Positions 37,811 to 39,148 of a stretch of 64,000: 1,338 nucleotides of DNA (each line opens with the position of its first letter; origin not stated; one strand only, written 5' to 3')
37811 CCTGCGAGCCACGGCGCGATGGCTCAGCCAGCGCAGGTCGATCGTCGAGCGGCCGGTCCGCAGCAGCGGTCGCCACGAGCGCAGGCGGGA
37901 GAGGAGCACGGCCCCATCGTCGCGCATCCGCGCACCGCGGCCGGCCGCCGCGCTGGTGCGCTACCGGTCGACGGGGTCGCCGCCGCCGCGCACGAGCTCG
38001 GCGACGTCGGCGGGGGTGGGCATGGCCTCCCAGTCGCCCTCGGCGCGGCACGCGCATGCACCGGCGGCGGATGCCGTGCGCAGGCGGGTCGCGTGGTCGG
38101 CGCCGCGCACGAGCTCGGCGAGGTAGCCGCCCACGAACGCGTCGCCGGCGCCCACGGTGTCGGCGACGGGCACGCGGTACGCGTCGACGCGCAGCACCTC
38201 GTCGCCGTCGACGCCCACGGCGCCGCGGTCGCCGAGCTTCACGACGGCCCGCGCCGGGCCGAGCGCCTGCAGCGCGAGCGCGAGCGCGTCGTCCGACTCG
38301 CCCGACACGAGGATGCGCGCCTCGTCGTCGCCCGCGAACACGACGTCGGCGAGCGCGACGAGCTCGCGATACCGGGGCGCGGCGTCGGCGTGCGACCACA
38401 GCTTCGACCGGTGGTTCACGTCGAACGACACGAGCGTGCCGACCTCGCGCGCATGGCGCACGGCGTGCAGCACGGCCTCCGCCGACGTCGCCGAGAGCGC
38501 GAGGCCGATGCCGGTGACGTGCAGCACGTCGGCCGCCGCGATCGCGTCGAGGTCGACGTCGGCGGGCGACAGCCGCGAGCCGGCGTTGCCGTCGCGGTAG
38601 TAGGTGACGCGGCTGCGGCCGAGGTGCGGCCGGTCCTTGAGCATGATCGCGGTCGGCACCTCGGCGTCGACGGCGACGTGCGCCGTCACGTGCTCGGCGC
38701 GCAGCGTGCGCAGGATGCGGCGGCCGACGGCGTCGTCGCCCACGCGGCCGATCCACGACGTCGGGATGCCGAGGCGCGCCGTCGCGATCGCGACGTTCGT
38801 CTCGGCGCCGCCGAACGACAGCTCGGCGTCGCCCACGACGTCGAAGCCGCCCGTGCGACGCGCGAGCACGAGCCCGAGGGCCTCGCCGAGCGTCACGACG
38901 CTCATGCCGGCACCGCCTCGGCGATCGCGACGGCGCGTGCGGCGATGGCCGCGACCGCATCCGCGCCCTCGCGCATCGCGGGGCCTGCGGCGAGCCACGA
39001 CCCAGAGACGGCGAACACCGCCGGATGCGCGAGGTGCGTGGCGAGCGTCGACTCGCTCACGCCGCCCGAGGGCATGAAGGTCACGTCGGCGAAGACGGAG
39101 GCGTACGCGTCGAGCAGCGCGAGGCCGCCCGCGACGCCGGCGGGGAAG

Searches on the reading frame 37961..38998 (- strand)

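Call 14: search_protein_families(library=pfam, proteins=[window:37961-38998:-], max_evalue=0.001)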
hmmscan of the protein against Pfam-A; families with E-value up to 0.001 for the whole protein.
window:37961-38998:- (345 aa): 1 family
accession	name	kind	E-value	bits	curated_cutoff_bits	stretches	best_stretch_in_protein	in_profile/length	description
PF00294.29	PfkB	-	7e-53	180.4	25.8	1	54-328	27-301/302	pfkB family carbohydrate kinase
